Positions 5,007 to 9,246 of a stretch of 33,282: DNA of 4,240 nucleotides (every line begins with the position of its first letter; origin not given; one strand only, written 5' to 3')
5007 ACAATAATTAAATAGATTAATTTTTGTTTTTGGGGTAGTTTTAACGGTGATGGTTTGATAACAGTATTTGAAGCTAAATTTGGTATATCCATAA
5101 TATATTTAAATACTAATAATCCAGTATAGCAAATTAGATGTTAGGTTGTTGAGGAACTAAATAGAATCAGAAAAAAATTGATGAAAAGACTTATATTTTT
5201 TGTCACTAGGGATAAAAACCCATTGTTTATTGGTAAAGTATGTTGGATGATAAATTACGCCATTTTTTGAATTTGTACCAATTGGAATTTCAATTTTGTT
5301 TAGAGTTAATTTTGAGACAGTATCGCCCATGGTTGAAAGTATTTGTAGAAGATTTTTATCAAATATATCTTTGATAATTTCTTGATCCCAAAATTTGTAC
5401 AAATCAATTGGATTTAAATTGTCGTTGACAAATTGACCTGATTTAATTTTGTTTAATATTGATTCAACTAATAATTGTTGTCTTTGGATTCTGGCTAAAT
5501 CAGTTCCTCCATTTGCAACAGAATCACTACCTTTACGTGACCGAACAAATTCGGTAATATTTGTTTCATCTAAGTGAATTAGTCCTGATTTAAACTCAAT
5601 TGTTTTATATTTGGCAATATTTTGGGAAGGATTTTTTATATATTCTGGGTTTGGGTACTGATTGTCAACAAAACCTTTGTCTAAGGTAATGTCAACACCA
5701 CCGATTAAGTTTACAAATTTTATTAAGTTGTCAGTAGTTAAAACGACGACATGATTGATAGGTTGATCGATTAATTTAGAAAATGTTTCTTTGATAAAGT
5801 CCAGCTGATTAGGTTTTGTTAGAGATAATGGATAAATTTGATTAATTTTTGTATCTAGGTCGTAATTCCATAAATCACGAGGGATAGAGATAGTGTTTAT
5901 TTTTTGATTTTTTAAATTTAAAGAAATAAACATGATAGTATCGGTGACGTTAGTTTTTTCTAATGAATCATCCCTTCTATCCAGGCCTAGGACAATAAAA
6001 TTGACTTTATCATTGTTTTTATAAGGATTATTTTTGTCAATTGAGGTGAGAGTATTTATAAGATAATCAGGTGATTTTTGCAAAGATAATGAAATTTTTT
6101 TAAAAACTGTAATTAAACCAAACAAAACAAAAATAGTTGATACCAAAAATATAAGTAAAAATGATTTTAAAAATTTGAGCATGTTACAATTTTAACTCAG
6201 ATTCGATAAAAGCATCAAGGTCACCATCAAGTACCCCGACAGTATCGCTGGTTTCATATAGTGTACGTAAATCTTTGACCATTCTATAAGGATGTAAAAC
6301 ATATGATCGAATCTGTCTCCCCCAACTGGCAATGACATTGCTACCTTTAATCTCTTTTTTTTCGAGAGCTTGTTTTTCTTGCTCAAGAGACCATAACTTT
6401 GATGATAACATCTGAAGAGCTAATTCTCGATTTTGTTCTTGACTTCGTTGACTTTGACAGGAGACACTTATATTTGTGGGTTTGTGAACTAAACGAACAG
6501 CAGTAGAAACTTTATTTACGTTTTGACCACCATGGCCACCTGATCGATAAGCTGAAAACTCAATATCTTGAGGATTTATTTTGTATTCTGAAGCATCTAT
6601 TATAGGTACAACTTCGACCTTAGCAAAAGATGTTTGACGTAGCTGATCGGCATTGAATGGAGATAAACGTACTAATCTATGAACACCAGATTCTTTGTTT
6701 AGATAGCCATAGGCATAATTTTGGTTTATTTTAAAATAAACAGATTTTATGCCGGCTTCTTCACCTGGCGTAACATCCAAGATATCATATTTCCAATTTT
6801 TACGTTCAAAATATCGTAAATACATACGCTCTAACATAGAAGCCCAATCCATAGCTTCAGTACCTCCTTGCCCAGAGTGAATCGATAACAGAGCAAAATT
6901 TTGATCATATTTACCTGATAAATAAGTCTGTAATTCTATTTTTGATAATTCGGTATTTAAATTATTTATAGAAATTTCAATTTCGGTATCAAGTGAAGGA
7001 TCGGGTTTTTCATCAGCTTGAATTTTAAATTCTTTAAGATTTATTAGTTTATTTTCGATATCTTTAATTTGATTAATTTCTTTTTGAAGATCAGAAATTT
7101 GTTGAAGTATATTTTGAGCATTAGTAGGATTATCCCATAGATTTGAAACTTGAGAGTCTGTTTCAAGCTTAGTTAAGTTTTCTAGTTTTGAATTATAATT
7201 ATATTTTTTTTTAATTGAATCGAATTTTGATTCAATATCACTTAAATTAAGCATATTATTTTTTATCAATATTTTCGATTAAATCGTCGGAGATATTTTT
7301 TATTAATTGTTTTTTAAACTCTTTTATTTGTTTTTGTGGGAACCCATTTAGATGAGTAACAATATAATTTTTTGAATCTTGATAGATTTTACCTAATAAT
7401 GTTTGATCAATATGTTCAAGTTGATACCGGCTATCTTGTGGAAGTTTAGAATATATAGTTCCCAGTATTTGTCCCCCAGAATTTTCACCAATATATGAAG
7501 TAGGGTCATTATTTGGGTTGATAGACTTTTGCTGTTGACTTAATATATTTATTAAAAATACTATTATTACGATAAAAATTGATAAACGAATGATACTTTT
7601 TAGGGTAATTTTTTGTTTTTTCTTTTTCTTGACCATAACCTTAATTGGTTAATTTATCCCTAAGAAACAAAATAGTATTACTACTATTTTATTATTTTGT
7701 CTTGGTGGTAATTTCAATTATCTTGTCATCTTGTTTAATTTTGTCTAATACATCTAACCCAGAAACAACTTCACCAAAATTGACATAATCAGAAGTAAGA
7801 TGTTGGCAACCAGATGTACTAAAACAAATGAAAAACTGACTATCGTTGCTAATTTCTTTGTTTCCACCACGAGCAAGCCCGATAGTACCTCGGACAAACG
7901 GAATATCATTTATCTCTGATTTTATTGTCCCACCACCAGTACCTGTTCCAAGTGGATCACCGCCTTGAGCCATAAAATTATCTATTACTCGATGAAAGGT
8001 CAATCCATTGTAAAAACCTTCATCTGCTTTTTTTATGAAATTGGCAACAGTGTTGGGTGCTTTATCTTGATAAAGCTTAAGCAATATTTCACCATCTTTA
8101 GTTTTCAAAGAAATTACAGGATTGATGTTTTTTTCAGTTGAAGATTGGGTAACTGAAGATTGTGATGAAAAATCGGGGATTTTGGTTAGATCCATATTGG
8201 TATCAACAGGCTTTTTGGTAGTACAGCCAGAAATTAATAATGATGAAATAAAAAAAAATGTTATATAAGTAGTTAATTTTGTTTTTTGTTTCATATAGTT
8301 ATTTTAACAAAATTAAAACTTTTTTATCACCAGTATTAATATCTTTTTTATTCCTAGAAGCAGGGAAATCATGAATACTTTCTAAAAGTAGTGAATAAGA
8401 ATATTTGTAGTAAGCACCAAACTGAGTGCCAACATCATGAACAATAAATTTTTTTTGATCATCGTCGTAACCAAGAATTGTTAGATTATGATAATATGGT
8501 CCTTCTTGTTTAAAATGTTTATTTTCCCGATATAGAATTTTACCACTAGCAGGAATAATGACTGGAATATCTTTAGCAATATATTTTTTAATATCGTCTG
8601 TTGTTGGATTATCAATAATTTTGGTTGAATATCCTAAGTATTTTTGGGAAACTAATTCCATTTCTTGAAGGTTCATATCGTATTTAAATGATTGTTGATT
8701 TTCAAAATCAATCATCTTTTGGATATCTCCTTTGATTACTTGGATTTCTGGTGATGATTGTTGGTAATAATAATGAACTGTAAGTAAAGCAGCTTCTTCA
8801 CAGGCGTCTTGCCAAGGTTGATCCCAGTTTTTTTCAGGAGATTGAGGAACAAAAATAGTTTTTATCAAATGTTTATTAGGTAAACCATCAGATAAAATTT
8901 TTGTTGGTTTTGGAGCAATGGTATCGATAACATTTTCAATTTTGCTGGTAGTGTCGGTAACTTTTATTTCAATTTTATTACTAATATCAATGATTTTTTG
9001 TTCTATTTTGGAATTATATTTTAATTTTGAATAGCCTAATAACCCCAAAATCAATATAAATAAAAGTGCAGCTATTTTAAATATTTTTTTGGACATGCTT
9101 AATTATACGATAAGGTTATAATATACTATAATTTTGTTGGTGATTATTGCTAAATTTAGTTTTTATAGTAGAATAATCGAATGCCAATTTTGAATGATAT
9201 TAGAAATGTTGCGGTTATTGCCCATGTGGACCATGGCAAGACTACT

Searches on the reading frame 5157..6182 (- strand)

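Call 9: search_protein_families(library=pfam, proteins=[window:5157-6182:-], max_evalue=0.001)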
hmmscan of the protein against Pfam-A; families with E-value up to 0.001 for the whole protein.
window:5157-6182:- (341 aa): 1 family
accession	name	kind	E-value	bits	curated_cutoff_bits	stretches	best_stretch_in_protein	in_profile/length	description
PF03816.19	LytR_cpsA_psr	-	8.6e-23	81.6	24.6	1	80-247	2-149/150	LytR_cpsA_psr family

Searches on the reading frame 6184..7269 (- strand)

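Call 9: search_protein_families(library=pfam, proteins=[window:6184-7269:-], max_evalue=0.001)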
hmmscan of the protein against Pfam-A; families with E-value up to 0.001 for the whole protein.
window:6184-7269:- (361 aa): 2 families
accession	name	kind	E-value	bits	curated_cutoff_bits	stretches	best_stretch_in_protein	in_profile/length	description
PF03462.23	PCRF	-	1.4e-50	172.3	24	1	30-218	3-194/194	PCRF domain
PF00472.26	RF-1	-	2.7e-36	124.5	35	1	227-335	3-116/116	RF-1 domain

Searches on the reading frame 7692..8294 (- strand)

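Call 9: search_protein_families(library=pfam, proteins=[window:7692-8294:-], max_evalue=0.001)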
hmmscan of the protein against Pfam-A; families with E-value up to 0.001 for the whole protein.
window:7692-8294:- (200 aa): 1 family
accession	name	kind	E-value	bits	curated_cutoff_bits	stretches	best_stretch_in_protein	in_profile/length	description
PF00160.26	Pro_isomerase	-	1.1e-39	136.7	21.7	1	61-189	2-140/159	Cyclophilin type peptidyl-prolyl cis-trans isomerase/CLD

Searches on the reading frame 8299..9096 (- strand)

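Call 10: search_protein_families(library=pfam, proteins=[window:8299-9096:-], max_evalue=0.001)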
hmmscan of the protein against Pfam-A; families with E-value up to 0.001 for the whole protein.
window:8299-9096:- (265 aa): 1 family
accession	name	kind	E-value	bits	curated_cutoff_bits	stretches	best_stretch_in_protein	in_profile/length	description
PF13529.12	Peptidase_C39_2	-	6.3e-08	33.7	24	1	95-221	12-141/143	Peptidase_C39 like family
